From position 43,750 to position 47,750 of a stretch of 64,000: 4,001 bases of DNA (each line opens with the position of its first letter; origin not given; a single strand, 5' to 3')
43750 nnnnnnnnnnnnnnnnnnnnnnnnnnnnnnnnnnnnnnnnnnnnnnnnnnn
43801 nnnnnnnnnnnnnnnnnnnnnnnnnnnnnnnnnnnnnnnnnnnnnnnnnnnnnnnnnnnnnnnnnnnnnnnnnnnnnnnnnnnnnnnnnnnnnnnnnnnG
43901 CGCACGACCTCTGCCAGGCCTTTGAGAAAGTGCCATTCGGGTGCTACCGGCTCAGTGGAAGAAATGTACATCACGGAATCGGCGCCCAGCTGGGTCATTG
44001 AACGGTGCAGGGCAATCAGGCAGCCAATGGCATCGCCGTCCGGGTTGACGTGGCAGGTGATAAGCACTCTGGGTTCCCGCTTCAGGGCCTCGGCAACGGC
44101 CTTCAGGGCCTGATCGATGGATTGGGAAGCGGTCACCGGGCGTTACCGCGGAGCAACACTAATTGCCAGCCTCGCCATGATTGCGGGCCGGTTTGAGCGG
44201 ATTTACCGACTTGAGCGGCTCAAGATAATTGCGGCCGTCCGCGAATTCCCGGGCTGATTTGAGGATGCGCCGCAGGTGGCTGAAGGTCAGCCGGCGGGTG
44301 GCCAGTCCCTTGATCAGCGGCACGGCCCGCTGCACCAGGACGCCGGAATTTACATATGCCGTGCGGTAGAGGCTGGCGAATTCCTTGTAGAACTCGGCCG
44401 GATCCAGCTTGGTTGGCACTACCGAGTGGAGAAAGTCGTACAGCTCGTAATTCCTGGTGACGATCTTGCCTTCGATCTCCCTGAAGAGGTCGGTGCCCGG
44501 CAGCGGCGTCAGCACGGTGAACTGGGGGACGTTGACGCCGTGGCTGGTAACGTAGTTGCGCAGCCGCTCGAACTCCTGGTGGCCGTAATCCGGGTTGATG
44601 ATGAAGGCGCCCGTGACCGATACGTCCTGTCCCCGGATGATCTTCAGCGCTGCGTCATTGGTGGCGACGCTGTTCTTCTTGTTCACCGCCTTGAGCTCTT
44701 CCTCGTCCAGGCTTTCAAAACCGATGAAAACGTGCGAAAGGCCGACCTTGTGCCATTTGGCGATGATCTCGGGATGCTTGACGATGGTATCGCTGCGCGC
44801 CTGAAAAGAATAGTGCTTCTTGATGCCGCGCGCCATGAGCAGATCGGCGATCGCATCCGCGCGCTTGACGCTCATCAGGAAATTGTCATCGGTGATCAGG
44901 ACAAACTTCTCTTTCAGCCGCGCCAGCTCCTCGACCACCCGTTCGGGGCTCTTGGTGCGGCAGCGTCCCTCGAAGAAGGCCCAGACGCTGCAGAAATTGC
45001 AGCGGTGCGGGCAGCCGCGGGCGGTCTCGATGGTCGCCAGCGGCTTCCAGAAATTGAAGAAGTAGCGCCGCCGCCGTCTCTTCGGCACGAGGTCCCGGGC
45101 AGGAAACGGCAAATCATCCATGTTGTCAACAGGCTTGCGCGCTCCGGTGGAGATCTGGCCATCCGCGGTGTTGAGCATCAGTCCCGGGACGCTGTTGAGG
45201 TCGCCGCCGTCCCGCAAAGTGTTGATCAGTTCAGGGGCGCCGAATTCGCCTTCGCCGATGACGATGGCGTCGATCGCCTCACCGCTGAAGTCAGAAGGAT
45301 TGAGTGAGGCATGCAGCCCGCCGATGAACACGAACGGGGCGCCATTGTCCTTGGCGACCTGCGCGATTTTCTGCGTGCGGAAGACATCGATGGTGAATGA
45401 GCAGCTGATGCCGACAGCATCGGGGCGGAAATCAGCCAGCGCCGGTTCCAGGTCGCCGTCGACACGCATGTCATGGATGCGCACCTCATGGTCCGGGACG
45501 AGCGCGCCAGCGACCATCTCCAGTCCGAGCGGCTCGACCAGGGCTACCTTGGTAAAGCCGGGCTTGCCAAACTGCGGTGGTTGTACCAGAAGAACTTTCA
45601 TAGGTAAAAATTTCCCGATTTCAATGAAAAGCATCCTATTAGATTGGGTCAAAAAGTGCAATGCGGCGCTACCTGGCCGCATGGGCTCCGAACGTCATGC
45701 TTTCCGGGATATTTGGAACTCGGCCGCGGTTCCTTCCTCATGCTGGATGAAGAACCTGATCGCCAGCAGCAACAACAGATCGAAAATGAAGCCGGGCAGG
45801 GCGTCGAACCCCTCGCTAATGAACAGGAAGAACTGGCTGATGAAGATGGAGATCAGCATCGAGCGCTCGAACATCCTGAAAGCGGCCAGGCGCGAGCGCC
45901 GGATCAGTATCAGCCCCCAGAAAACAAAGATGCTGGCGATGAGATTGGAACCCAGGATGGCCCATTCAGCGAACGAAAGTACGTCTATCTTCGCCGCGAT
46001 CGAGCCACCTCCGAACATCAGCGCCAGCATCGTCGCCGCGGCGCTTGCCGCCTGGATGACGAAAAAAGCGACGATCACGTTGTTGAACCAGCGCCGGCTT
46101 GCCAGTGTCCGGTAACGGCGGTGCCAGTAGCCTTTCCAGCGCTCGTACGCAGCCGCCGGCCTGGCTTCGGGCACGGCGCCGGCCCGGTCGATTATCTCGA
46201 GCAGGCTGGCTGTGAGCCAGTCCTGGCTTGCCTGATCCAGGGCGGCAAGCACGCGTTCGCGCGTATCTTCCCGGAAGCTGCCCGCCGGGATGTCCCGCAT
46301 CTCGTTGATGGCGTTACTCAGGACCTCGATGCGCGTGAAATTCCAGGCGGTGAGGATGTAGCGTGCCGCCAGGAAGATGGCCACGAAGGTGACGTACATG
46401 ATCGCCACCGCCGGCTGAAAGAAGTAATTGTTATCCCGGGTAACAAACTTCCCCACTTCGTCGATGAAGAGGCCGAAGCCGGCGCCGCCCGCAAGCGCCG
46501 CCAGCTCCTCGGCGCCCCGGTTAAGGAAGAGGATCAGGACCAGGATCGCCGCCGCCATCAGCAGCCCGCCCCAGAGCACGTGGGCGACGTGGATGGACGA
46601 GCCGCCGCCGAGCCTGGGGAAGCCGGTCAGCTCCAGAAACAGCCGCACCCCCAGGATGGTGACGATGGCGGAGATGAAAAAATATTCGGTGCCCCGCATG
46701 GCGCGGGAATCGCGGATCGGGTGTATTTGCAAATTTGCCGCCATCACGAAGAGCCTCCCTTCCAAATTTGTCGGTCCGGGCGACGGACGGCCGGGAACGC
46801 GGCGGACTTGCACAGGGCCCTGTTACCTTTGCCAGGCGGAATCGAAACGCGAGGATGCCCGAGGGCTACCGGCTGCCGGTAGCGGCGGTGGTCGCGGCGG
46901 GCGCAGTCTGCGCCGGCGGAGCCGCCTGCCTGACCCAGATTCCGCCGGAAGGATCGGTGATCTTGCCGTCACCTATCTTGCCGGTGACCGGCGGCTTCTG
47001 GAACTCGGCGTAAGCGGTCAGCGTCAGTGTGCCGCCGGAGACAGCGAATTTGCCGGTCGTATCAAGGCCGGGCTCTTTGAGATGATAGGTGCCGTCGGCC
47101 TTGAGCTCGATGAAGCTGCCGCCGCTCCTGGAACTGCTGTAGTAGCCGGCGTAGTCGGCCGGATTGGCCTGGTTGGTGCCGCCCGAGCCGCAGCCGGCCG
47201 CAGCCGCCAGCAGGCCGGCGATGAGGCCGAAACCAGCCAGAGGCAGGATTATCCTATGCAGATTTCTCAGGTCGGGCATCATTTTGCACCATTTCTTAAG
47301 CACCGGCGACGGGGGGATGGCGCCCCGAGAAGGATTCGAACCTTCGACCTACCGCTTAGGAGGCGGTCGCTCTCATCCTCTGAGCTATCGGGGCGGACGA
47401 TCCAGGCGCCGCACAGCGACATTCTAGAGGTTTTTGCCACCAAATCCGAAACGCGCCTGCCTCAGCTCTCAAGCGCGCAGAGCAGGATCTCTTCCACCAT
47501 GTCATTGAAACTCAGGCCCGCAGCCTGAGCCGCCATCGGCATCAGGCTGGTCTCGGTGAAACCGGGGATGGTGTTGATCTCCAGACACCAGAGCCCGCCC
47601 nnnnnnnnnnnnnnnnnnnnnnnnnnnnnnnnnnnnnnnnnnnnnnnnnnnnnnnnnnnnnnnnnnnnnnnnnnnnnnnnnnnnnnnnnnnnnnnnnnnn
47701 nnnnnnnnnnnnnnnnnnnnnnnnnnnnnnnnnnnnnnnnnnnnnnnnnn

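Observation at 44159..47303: B12-binding radical SAM enzyme with an uncharacterised 8-TM membrane protein and lipoprotein at the head of a cell-wall glycopolymer operon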

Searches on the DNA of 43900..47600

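Call 57: search_rna_families(source=window, start=43900, end=47600, threshold=evalue, max_evalue=1)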
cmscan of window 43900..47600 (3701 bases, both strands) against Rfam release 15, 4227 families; matches with E-value up to 1: 4.
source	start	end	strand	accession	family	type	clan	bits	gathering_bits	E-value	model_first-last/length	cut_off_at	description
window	47321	47394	-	RF00005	tRNA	Gene; tRNA;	CL00001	71.2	29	8.3e-15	1-71/71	no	tRNA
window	47320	47394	+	RF04354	Plastid-ycf2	Cis-reg;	-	31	65.7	0.0011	1-75/75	no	Plastid-ycf2 5UTR RNA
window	46895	46952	+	RF03006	M23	Gene; sRNA;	-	22.8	41.2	0.34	1-53/53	no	M23 RNA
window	47321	47359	+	RF04351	Plastid-psbl-rps4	Cis-reg;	-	21.5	68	0.35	1-53/53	no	Plastid-psbl-rps4 3UTR RNA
